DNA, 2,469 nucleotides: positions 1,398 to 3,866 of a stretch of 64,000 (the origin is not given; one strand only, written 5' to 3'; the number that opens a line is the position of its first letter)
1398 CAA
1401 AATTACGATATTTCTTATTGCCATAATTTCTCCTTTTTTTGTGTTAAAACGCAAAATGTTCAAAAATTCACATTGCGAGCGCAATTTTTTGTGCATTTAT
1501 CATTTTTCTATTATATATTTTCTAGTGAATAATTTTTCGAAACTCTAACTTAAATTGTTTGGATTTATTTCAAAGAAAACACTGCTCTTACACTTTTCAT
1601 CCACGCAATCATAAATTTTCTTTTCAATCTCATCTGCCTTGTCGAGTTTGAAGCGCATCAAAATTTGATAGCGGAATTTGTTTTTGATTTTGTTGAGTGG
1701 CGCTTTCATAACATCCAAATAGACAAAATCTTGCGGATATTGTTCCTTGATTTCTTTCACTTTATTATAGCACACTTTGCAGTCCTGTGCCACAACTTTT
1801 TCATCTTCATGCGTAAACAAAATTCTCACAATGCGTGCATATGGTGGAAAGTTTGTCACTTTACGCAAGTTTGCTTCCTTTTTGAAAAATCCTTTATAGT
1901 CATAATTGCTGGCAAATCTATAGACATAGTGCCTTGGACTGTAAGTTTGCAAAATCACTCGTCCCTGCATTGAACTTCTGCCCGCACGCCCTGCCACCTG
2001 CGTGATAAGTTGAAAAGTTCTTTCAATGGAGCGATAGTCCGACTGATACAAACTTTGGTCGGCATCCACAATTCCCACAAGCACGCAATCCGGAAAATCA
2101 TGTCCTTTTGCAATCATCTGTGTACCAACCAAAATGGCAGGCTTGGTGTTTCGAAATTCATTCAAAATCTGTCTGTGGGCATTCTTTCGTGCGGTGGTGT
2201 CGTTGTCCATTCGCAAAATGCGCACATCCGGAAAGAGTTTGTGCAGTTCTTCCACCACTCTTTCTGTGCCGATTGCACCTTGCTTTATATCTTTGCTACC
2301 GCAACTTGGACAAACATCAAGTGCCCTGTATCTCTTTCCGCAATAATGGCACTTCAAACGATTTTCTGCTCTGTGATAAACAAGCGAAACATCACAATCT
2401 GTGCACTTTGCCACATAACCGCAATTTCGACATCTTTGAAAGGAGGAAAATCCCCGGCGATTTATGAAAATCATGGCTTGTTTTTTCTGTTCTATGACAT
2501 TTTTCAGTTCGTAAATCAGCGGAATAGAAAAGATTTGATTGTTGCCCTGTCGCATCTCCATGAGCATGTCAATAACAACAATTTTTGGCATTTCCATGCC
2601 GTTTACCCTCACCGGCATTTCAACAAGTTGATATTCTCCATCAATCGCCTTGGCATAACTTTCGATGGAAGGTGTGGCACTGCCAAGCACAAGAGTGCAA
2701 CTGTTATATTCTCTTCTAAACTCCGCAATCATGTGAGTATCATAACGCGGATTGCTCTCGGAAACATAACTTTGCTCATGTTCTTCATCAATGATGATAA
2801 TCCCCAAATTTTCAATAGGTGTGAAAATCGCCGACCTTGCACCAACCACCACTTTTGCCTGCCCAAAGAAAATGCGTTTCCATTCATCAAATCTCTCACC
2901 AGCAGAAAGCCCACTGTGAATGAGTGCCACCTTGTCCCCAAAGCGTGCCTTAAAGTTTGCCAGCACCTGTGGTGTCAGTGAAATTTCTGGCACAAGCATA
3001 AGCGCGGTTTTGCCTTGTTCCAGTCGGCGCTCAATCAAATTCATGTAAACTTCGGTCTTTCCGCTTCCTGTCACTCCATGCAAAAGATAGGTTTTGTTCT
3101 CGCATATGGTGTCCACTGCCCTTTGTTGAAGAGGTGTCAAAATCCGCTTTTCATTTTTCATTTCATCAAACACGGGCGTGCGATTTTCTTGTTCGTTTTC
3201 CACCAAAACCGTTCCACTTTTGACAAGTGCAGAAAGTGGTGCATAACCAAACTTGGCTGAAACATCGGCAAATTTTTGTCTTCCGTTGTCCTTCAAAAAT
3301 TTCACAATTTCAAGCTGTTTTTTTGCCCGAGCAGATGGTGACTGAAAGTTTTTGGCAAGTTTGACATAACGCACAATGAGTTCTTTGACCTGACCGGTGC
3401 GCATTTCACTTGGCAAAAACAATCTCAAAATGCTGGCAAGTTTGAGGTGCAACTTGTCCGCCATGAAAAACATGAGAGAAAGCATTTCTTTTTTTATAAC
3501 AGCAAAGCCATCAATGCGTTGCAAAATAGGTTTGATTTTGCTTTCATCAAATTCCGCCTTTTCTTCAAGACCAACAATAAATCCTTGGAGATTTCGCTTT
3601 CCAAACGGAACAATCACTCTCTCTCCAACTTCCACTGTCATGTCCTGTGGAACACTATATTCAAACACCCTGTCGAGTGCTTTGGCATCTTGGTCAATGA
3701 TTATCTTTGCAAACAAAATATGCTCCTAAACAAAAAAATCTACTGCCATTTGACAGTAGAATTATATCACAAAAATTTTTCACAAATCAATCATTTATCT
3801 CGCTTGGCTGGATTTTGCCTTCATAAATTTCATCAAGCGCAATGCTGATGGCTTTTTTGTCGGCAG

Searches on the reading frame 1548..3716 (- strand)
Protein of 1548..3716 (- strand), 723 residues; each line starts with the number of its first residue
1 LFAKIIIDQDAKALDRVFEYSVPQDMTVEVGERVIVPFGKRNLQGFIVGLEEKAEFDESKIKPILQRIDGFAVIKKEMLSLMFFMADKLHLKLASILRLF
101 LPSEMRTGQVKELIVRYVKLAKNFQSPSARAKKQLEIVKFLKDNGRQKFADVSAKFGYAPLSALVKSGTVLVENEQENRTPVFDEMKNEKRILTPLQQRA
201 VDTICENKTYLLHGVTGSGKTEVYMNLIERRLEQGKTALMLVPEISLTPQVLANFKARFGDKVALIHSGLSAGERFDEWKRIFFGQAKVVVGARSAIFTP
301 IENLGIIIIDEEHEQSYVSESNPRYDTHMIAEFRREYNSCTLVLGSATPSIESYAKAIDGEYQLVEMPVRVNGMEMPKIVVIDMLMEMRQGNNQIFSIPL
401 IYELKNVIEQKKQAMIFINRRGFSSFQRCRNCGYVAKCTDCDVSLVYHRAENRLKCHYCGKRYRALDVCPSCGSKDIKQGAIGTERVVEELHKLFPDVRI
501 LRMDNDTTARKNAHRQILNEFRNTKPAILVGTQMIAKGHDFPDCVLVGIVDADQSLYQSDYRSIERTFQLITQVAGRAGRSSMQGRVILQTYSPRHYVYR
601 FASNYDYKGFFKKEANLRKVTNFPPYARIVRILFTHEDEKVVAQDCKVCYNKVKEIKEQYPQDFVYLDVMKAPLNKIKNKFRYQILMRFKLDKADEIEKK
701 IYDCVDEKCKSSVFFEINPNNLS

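Call 45: search_protein_families(library=pfam, proteins=[window:1548-3716:-], max_evalue=0.00001)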
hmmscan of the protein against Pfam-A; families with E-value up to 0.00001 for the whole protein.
window:1548-3716:- (723 aa): 6 families
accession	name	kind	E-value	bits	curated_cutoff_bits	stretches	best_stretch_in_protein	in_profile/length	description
PF17764.6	PriA_3primeBD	-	4.1e-25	87.9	22.7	1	5-102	2-96/96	3'DNA-binding domain (3'BD)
PF00270.35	DEAD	-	9e-22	78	26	1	194-353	1-163/167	DEAD/DEAH box helicase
PF04851.21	ResIII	-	3.5e-17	63.2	22.5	1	193-350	4-163/164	Type III restriction enzyme, res subunit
PF18074.6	PriA_C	-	7e-12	46.4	26.9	1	625-704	1-79/95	Primosomal protein N C-terminal domain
PF00271.37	Helicase_C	-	1.2e-11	45.2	23.5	1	489-581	32-109/110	Helicase conserved C-terminal domain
PF18319.7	Zn_ribbon_PriA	-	2.2e-10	40.7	26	1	438-462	1-25/27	PriA DNA helicase Cys-rich region (CRR) domain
